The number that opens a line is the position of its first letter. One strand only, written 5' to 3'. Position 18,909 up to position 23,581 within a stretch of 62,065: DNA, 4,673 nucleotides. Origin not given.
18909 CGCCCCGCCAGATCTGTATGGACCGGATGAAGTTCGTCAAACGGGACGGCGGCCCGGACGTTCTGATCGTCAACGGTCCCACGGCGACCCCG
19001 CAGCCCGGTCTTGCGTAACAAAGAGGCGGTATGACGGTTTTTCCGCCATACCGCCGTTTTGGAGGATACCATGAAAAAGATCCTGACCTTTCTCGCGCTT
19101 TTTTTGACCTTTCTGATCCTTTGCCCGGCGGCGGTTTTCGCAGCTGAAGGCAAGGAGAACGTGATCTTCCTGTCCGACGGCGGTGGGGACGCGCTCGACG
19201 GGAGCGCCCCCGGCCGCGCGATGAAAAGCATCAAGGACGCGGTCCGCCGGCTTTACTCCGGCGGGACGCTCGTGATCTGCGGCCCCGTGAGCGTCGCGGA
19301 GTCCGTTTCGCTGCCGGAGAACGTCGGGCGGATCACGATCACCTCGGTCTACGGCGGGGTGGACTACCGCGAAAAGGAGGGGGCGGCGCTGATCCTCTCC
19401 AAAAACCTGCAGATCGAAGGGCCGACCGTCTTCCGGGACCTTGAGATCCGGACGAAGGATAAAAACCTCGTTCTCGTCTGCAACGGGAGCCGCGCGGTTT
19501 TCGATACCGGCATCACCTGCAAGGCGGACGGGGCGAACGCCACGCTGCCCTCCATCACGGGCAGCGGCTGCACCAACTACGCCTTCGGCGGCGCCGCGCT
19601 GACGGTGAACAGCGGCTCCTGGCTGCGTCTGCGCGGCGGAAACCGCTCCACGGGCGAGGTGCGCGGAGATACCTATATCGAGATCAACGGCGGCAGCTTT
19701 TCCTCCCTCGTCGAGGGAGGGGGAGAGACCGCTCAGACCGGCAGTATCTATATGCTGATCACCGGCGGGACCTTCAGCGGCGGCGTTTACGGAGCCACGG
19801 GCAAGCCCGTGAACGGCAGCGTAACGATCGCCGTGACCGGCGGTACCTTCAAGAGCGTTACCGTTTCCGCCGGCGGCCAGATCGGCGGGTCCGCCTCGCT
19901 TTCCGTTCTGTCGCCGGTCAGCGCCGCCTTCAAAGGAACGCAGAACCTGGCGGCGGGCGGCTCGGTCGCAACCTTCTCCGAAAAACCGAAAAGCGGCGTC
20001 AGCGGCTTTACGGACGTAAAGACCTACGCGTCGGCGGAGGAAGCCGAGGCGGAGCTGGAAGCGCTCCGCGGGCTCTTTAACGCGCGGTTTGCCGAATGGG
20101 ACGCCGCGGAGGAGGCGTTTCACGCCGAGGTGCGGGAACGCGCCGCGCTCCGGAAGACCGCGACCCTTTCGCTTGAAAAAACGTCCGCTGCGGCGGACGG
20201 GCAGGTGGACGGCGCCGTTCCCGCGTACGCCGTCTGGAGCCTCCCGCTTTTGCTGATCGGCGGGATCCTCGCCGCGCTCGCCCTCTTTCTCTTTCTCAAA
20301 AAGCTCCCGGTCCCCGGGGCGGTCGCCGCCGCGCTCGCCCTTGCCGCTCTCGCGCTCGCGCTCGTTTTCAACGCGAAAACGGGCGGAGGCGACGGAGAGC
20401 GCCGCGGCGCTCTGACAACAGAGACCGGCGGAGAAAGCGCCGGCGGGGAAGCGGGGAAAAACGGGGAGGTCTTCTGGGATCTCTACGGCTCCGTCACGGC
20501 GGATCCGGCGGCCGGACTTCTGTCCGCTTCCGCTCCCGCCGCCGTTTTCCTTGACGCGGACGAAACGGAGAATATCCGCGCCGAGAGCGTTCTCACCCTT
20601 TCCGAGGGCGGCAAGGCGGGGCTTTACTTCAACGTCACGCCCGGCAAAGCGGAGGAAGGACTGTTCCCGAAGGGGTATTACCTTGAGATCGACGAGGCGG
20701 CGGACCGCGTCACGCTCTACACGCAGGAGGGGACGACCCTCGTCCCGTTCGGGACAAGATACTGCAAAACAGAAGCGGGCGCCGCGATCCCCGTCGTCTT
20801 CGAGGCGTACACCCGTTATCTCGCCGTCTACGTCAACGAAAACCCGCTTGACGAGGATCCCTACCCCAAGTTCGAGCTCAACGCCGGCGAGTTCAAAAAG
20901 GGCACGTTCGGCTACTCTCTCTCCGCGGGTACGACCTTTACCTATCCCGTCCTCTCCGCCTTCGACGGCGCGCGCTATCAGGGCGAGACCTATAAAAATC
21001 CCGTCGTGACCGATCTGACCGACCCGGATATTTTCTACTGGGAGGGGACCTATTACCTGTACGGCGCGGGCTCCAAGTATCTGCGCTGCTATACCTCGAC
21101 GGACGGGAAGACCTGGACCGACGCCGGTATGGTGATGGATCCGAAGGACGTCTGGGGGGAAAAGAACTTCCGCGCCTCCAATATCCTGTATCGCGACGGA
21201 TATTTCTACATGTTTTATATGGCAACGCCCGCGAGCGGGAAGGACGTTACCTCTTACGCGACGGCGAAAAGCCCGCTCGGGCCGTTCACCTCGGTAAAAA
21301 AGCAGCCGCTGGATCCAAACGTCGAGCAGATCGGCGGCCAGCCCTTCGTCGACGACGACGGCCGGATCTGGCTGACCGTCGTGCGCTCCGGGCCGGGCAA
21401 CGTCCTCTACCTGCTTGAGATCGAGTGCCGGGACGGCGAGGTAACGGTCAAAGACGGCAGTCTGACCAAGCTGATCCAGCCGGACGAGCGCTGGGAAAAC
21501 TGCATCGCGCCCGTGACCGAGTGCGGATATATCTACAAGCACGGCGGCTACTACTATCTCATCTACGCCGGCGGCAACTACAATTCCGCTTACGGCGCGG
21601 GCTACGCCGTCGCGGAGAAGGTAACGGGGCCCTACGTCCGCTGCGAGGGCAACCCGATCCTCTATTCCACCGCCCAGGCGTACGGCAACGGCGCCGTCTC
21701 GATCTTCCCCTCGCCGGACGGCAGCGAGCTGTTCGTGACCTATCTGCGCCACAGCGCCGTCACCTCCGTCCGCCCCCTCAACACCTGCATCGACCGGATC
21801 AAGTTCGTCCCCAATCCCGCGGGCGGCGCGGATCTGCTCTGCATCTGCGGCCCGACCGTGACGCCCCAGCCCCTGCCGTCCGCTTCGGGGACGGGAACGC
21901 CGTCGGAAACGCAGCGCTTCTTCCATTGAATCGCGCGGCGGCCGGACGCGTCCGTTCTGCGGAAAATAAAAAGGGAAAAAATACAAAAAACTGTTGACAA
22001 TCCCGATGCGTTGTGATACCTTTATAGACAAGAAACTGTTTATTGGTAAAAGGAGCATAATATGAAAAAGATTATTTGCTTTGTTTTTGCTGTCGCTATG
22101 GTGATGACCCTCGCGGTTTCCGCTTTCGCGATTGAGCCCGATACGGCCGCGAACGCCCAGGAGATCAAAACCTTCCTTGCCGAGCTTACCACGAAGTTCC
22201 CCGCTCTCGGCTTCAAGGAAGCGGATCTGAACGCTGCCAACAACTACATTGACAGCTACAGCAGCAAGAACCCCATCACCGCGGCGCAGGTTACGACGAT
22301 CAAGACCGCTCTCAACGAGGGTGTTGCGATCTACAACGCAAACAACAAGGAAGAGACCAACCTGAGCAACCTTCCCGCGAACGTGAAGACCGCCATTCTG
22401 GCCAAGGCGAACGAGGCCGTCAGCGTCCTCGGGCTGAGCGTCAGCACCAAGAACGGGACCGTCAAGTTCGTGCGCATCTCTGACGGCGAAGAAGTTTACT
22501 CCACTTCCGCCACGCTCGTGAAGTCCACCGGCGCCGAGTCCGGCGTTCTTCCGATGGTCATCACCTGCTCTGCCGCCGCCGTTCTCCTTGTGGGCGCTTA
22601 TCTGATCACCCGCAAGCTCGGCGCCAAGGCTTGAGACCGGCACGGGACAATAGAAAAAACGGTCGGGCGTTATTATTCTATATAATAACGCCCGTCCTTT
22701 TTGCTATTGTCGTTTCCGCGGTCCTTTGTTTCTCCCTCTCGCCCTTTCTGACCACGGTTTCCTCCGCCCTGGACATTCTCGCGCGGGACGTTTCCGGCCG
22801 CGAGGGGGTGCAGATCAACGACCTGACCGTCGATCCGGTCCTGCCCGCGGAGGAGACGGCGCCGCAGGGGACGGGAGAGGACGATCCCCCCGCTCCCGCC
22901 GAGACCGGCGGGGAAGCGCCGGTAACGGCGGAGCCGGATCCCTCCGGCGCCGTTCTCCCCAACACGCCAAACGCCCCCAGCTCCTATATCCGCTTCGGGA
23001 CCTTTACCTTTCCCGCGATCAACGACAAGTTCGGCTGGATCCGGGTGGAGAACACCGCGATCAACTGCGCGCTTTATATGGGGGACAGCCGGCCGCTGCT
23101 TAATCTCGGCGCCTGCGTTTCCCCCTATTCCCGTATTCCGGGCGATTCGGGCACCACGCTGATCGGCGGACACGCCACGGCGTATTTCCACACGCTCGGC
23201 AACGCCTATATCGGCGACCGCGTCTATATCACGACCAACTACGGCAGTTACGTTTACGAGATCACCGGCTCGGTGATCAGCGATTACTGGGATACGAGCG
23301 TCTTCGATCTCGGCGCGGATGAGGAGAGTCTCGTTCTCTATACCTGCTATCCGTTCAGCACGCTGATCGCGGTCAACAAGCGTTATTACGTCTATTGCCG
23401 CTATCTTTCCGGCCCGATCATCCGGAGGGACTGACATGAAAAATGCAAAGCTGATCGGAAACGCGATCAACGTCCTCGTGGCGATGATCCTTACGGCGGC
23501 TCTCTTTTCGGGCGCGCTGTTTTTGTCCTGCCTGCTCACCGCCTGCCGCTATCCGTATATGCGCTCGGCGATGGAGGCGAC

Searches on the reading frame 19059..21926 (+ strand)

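Call 16: search_protein_families(library=pfam, proteins=[window:19059-21926:+], max_evalue=0.001)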
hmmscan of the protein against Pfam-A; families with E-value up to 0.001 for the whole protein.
window:19059-21926:+ (956 aa): 1 family
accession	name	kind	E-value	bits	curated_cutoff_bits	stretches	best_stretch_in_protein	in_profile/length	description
PF04616.20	Glyco_hydro_43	-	4.3e-40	138.3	32.2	1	645-916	1-282/288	Glycosyl hydrolases family 43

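Call 94: search_protein_families(library=ncbifam, proteins=[window:19059-21926:+], max_evalue=0.00001)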
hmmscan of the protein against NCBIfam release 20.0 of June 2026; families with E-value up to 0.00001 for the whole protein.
window:19059-21926:+ (956 aa): 0 families

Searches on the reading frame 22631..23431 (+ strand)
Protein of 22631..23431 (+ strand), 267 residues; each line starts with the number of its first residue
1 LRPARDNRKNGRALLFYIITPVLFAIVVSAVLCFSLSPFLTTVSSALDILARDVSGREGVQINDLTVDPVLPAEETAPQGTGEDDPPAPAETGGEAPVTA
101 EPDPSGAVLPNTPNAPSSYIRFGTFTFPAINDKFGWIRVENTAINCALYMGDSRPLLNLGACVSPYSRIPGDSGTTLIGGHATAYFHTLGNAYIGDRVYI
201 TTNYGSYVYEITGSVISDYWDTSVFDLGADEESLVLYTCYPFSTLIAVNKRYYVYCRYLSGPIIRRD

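Call 18: search_protein_families(library=pfam, proteins=[window:22631-23431:+], max_evalue=0.001)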
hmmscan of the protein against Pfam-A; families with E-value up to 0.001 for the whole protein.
window:22631-23431:+ (267 aa): 1 family
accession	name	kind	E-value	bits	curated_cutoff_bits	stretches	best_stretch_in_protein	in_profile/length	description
PF04203.18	Sortase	-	9.3e-18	64.6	26.6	1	137-257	1-123/125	Sortase domain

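Call 94: search_protein_families(library=ncbifam, proteins=[window:22631-23431:+], max_evalue=0.00001)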
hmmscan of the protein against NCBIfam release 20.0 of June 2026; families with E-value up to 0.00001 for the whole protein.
window:22631-23431:+ (267 aa): 5 families
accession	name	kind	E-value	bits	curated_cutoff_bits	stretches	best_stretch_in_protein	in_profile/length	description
NF033746.1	class_D_sortase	subfamily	8.8e-21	74.1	165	1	129-257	5-132/135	class D sortase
NF058671.1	sortase_SrtD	exception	1.4e-19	70.5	140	1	130-256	60-185/187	class D sortase, LPxTATN-specific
TIGR03784.1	marine_sortase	equivalog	1.1e-11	44.6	158.25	1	150-253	67-171/174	class GN sortase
TIGR01076.1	sortase_fam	subfamily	2e-10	40.6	39.35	1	141-255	7-124/136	sortase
NF033745.1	class_C_sortase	subfamily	1.6e-06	28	160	1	131-243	89-208/220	class C sortase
